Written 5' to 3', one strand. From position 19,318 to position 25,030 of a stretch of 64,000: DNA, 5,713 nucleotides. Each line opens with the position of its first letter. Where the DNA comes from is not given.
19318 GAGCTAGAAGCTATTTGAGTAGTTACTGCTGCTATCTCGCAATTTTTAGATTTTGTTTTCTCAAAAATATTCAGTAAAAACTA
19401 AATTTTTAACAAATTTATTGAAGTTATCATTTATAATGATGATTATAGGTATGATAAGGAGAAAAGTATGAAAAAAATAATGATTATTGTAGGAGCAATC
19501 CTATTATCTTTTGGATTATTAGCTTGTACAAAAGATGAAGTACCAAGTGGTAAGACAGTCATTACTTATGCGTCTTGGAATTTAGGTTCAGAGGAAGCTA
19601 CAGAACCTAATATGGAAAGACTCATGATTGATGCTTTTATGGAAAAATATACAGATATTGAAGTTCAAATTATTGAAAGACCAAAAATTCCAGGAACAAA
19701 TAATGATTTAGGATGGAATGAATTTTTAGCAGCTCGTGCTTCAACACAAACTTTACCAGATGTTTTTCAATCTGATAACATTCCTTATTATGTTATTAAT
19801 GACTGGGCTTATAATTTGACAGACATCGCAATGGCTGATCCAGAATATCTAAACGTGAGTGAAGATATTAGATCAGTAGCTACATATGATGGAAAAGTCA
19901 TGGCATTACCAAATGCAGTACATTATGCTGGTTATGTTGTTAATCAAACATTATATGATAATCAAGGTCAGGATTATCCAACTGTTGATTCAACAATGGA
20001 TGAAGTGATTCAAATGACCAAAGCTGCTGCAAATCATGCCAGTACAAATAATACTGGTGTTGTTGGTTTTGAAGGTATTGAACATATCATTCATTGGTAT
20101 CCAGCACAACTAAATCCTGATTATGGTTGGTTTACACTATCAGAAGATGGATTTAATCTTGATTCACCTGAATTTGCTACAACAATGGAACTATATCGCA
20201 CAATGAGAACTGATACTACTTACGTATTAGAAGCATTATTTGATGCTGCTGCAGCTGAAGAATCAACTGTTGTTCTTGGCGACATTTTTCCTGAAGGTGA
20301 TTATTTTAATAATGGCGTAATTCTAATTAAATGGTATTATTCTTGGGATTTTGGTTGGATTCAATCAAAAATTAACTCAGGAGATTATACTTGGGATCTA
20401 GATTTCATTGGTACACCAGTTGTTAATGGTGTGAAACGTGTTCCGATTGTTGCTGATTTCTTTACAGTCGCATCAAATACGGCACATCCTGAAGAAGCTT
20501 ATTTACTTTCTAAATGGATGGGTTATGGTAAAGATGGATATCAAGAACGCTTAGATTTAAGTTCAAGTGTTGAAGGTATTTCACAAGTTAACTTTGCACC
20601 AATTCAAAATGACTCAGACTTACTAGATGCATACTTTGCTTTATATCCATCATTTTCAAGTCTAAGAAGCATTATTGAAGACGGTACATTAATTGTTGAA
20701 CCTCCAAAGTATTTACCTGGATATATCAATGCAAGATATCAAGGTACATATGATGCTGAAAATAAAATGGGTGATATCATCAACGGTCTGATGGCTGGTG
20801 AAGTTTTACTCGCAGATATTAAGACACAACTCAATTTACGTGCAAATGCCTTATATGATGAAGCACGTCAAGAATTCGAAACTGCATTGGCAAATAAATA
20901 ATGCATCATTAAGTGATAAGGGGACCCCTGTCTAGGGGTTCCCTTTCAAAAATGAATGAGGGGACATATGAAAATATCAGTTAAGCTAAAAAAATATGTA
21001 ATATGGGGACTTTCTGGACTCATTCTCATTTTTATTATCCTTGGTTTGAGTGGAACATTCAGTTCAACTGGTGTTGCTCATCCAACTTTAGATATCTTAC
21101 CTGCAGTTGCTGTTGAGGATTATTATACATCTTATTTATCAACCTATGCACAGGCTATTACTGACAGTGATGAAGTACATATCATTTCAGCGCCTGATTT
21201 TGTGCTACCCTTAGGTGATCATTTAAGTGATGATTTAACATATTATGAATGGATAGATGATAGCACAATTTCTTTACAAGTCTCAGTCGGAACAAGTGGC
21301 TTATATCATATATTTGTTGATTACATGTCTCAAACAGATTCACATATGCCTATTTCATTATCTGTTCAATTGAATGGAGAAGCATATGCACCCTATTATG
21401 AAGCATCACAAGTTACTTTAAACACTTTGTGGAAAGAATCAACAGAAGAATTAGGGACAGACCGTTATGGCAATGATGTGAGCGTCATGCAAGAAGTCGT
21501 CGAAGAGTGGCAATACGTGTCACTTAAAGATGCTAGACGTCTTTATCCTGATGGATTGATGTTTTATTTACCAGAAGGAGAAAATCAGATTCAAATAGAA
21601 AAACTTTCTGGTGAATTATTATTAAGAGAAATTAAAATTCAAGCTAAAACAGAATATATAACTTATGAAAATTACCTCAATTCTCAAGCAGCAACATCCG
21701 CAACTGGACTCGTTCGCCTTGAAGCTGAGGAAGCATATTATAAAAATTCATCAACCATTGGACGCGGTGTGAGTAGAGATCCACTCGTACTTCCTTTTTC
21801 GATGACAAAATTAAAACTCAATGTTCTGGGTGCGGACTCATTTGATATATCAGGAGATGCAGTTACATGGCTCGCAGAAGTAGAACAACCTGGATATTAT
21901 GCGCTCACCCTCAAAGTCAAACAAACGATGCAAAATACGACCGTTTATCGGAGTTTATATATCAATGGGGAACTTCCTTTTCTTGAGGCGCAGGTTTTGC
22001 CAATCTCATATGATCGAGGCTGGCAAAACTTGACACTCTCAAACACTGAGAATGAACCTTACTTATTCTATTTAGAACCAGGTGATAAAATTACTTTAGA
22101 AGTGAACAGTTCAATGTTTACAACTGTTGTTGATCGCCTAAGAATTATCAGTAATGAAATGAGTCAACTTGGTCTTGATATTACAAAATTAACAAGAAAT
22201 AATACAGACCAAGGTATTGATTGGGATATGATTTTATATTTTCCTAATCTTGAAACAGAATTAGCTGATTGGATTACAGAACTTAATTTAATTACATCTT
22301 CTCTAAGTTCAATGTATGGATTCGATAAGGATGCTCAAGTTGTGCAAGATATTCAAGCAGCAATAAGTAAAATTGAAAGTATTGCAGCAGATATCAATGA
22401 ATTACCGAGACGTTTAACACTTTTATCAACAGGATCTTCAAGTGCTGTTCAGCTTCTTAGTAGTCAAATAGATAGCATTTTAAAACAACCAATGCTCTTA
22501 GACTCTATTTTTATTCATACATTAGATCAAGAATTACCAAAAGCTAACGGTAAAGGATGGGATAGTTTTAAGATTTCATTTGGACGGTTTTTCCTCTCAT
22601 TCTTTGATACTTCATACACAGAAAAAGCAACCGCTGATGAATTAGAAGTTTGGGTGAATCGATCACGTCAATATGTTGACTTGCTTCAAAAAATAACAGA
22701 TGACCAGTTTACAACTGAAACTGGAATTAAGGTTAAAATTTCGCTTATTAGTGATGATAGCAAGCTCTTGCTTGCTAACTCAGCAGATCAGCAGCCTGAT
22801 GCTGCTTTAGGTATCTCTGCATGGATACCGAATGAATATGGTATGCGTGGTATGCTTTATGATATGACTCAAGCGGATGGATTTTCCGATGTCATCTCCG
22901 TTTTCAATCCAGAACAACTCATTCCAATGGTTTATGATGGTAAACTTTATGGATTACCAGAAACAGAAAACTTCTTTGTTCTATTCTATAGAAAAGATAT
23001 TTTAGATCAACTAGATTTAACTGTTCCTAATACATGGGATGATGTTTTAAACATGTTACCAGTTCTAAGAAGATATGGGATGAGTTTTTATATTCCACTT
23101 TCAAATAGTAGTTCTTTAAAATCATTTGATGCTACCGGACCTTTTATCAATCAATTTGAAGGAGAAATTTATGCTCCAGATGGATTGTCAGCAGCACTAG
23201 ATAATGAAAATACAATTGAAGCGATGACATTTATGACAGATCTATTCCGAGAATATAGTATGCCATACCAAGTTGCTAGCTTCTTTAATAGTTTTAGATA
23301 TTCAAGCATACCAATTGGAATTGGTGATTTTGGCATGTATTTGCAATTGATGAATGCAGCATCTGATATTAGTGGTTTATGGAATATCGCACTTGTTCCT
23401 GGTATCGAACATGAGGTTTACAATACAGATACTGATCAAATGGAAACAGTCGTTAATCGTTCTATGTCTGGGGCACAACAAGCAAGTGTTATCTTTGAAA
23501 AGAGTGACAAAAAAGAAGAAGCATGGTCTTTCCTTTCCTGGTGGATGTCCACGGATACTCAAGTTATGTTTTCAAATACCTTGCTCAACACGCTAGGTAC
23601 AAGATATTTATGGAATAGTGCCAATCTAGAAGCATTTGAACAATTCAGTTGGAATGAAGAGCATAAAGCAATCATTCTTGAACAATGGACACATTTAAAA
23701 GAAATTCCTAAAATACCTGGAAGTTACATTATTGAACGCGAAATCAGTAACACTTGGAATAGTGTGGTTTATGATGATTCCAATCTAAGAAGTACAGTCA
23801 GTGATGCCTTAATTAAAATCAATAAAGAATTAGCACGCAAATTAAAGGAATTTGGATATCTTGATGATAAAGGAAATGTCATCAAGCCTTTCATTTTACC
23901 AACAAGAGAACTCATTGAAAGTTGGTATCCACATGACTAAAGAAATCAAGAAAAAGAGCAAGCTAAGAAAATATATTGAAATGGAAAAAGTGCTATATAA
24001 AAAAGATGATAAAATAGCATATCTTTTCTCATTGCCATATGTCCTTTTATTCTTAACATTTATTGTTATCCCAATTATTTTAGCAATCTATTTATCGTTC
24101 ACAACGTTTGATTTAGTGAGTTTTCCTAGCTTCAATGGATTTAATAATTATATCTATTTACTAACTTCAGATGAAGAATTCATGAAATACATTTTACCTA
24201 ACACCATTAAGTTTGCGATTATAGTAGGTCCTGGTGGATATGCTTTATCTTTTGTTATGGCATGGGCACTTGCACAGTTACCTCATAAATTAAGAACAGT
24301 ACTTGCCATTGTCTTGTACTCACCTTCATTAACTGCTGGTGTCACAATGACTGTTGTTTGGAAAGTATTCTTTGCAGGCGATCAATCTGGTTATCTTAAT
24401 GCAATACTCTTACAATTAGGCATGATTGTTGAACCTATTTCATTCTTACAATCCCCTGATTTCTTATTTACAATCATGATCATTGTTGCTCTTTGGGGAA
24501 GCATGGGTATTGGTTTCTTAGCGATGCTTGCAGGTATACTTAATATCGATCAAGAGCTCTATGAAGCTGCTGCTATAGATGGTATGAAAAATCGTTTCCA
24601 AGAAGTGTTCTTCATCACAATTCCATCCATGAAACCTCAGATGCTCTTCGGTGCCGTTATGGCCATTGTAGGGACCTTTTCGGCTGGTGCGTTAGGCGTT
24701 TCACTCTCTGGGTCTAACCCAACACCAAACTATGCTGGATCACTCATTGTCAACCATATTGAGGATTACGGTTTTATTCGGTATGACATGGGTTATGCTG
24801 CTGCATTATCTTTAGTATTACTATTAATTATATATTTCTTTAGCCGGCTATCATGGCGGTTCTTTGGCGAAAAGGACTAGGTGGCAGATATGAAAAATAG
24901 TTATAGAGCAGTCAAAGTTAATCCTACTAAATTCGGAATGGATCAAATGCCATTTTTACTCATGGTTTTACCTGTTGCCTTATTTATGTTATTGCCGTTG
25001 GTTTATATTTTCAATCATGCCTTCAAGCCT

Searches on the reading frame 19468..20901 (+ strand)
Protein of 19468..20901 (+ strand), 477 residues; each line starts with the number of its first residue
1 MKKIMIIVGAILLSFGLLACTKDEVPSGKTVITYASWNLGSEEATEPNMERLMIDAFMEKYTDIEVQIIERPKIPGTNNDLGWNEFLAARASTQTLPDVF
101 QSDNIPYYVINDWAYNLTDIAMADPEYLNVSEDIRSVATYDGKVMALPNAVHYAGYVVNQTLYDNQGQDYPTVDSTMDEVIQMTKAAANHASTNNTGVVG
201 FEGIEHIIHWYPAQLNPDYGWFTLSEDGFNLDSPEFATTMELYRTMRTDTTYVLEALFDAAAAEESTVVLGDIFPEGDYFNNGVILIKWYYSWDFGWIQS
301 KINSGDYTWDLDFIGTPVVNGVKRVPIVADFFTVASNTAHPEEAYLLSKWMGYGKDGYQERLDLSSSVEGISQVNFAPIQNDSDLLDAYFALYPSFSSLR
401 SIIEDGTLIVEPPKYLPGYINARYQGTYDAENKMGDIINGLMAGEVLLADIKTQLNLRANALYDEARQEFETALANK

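Call 13: search_protein_families(library=pfam, proteins=[window:19468-20901:+], max_evalue=0.001)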
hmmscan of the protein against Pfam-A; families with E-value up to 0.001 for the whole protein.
window:19468-20901:+ (477 aa): 1 family
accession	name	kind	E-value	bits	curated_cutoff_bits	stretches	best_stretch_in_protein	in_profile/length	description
PF01547.30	SBP_bac_1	-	1.4e-05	25.7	26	1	49-351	10-300/307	Bacterial extracellular solute-binding protein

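Call 72: search_solved_structures(query=window:19468-20898:+, max_evalue=0.001)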
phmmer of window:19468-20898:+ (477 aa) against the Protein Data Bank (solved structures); distinct sequences matched with E-value up to 0.001: 3.
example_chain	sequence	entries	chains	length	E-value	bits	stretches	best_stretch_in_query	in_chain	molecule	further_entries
22hh_A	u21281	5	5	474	9.4e-45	156.6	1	31-474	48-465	Extracellular solute-binding protein family 1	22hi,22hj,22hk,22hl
7bvt_A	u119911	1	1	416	3.1e-05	26.3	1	53-181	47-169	Hypothetical sugar ABC-transporter sugar binding protein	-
6dtq_A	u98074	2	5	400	0.00019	23.7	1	50-237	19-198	maltose-binding protein MalE3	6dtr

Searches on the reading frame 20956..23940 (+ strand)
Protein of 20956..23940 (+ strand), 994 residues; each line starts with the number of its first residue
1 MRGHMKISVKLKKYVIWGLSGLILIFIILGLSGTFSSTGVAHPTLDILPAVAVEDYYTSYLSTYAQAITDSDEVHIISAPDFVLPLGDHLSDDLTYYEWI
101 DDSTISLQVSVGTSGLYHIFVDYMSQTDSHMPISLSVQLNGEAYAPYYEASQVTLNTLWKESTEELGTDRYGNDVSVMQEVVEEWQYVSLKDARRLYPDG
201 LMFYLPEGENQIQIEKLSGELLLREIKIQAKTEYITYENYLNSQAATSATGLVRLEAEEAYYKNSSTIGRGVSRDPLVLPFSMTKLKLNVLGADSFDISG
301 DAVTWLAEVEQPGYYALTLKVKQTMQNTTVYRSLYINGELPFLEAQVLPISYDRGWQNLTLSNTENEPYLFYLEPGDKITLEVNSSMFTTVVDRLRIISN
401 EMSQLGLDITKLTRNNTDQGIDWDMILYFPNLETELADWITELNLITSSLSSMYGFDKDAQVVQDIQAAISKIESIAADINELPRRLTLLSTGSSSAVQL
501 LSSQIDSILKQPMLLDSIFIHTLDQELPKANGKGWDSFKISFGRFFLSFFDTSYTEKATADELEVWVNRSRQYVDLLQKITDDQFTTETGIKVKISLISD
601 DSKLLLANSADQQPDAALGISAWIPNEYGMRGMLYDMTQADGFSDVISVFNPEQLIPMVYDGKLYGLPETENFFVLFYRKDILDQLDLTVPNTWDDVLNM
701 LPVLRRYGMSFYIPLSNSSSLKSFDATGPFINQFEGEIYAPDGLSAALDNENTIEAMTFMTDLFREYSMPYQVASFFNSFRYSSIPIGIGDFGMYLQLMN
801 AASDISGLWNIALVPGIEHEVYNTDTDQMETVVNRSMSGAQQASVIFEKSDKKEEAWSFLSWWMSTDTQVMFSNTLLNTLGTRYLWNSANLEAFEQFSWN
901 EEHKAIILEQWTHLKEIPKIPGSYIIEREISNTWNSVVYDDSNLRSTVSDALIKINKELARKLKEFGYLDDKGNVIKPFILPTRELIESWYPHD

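Call 13: search_protein_families(library=pfam, proteins=[window:20956-23940:+], max_evalue=0.001)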
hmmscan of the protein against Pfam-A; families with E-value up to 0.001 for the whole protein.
window:20956-23940:+ (994 aa): 2 families
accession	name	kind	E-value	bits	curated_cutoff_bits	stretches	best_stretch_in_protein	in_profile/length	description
PF13416.11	SBP_bac_8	-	7.8e-17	62.4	27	1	583-875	4-255/279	Bacterial extracellular solute-binding protein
PF01547.30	SBP_bac_1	-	9.7e-15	55.8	26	1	576-869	9-306/307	Bacterial extracellular solute-binding protein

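Call 75: search_solved_structures(query=window:20956-23937:+, max_evalue=0.01)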
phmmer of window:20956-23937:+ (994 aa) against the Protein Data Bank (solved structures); distinct sequences matched with E-value up to 0.01: 344 (the best 60 are shown).
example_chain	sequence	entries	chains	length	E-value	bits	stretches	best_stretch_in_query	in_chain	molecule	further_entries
5ysb_A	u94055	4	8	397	2e-15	59.3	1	579-945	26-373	Lin1841 protein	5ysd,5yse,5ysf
9xf5_A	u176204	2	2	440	5.1e-10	41.4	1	607-709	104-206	ABC transporter substrate-binding protein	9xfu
6h0h_A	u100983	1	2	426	9.2e-10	40.5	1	576-843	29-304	Probable solute binding protein of ABC transporter system for sugars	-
6q5g_A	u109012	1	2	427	9.3e-10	40.5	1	576-843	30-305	Sugar ABC transporter substrate-binding protein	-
5ci5_A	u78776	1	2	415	1.1e-09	40.3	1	563-815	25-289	Extracellular solute-binding protein family 1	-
6dts_A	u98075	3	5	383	7.9e-09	37.4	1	563-745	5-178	maltose-binding protein MalE2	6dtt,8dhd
2fnc_A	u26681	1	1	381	1e-08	37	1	563-745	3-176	maltose ABC transporter, periplasmic maltose-binding protein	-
6dtu_A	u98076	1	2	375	1.3e-07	33.4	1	563-739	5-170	maltose-binding protein MalE1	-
2gha_A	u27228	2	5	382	1.3e-07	33.4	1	563-739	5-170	maltose ABC transporter, periplasmic maltose-binding protein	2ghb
4qrz_A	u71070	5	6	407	3.2e-07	32.1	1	589-713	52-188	ABC-TYPE SUGAR TRANSPORTER | ABC transporter, substrate binding protein (Sugar)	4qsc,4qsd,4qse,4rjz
3uor_A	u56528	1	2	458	2.2e-06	29.3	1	595-715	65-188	ABC transporter sugar binding protein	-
2hfb_A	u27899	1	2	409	5.2e-06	28.1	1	563-702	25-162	Sugar ABC transporter, sugar-binding protein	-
6pql_A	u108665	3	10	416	5.8e-06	27.9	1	564-702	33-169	ABC transporter sugar-binding protein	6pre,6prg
2heu_A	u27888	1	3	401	9.3e-06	27.3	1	566-702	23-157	Sugar ABC transporter, sugar-binding protein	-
2hq0_A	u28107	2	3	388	9.9e-06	27.2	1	566-702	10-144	Sugar ABC transporter, sugar-binding protein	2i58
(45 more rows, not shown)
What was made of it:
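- On Beta-1,2-glucan utilisation locus (context of the gene): Lin1841-like SBP, E 2e-15 (call 75).
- The long SBP against Lin1841, E 2e-15 (call 75).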

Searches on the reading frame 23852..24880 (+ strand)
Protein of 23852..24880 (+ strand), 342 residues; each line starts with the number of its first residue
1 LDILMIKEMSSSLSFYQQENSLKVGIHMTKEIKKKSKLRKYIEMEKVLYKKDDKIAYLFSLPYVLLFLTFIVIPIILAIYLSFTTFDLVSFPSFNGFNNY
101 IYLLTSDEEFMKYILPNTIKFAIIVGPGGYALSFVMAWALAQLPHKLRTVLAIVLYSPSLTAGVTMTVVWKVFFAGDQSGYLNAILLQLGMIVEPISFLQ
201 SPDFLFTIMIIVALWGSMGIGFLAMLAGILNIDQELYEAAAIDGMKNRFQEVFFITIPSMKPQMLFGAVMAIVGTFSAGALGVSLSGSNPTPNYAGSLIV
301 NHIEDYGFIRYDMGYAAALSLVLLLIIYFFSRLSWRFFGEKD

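Call 13: search_protein_families(library=pfam, proteins=[window:23852-24880:+], max_evalue=0.001)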
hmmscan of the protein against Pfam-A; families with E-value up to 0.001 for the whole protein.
window:23852-24880:+ (342 aa): 1 family
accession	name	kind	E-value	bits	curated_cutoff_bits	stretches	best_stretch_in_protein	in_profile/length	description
PF00528.27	BPD_transp_1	-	9.3e-08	32.4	26.4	1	147-330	20-171/184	Binding-protein-dependent transport system inner membrane component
